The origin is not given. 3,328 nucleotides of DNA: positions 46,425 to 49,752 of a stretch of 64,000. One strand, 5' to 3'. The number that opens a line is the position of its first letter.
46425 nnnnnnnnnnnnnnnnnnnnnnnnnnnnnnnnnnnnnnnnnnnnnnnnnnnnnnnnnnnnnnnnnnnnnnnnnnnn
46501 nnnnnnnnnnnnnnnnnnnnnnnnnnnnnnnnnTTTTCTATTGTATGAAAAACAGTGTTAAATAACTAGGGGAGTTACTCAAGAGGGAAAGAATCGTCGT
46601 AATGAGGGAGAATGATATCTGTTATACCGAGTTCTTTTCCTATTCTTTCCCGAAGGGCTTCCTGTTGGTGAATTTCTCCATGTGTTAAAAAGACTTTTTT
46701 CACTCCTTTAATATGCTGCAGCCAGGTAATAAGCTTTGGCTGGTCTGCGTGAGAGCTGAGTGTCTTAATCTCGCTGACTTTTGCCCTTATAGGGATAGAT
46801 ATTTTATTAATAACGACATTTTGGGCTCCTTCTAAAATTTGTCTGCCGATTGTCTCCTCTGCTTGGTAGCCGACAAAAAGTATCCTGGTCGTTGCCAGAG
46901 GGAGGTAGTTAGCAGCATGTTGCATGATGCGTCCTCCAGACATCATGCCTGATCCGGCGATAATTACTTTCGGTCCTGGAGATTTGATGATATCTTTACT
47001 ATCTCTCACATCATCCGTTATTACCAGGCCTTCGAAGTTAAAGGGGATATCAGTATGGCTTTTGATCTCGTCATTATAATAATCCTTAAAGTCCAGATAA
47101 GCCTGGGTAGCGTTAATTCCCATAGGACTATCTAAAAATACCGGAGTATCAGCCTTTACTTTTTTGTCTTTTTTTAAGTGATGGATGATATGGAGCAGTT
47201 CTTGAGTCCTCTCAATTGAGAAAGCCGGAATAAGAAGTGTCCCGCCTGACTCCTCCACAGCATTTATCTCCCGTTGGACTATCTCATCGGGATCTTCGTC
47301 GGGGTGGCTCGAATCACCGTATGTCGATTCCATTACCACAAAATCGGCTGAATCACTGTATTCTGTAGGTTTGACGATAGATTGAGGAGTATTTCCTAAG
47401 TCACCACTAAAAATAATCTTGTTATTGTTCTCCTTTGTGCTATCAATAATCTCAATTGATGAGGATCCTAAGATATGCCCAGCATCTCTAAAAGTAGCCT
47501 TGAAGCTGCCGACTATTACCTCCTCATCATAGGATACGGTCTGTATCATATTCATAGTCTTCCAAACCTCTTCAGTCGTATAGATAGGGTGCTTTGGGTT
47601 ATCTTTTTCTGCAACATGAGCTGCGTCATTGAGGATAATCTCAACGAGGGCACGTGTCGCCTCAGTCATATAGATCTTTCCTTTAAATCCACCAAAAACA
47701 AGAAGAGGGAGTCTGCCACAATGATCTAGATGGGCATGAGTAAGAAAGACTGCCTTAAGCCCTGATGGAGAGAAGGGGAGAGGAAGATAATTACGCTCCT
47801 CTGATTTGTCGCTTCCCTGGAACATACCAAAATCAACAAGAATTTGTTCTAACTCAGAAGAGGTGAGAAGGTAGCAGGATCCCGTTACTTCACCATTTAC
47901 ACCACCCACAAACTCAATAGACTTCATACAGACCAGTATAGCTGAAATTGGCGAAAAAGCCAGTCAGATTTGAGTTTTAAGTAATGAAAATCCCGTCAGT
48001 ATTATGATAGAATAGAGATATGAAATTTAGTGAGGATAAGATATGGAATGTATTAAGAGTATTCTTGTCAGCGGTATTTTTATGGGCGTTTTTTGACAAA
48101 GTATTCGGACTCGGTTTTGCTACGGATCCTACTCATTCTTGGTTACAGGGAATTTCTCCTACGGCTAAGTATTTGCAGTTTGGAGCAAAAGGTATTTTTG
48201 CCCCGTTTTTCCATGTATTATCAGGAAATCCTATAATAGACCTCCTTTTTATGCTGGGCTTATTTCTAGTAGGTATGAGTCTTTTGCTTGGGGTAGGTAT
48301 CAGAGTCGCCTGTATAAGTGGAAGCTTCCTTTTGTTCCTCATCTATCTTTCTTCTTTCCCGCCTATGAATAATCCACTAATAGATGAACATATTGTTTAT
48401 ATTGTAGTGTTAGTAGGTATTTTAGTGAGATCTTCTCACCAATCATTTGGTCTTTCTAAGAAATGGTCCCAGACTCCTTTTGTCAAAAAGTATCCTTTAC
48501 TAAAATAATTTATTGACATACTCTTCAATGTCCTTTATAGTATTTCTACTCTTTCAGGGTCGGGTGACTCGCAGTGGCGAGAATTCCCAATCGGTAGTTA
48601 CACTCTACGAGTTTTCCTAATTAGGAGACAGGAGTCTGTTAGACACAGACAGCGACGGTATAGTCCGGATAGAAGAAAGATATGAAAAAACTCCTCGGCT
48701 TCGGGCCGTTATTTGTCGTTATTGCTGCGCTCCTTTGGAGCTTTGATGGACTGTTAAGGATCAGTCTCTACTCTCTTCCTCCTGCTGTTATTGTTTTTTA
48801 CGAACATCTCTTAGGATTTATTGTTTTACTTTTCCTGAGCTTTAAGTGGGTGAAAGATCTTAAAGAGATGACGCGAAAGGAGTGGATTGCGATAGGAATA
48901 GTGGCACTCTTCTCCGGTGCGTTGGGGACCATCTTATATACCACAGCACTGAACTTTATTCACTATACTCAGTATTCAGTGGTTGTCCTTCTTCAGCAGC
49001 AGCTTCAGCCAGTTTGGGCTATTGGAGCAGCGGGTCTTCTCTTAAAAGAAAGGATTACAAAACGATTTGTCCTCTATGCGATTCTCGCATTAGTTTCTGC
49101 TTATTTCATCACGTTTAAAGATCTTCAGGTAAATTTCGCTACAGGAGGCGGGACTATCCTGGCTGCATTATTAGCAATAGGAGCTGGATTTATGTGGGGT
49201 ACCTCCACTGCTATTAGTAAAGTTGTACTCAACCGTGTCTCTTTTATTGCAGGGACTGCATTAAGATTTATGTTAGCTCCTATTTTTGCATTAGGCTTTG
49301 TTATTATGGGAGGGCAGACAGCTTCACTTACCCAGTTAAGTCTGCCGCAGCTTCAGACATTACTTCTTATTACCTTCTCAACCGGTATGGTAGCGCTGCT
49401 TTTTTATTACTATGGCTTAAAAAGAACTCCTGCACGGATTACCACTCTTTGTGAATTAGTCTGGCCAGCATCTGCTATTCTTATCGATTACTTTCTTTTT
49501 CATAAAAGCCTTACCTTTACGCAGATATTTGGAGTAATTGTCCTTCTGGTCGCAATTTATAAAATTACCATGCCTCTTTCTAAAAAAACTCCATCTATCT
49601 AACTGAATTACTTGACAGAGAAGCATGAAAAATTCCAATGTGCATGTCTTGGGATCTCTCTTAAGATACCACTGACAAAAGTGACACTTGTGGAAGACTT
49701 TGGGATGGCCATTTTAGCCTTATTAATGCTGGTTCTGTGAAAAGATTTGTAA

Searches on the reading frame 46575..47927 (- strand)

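Call 33: search_protein_families(library=pfam, proteins=[window:46575-47927:-], max_evalue=0.0001)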
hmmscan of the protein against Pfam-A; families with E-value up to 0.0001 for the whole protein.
window:46575-47927:- (450 aa): 5 families
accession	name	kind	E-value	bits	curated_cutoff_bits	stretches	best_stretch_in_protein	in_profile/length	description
PF10996.14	Beta-Casp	-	5e-36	124.3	27.7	1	241-364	1-120/120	Beta-Casp domain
PF07521.17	RMMBL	-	6.5e-13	48.9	21.6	1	378-436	2-59/63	Zn-dependent metallo-hydrolase RNA specificity domain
PF00753.33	Lactamase_B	-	1.2e-12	48.7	22.7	1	13-129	3-102/196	Metallo-beta-lactamase superfamily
PF12706.13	Lactamase_B_2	-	3.1e-06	27.4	27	1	53-206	27-169/200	Beta-lactamase superfamily domain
PF16661.11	Lactamase_B_6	-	4.5e-06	26.6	27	1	27-186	7-171/193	Metallo-beta-lactamase superfamily domain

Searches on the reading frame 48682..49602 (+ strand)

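Call 34: search_protein_families(library=pfam, proteins=[window:48682-49602:+], max_evalue=0.0001)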
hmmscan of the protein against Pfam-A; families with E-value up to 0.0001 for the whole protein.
window:48682-49602:+ (306 aa): 1 family
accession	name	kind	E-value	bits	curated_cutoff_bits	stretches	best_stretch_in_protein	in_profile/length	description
PF00892.27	EamA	-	4.4e-35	121.3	28.2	2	160-296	2-134/135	EamA-like transporter family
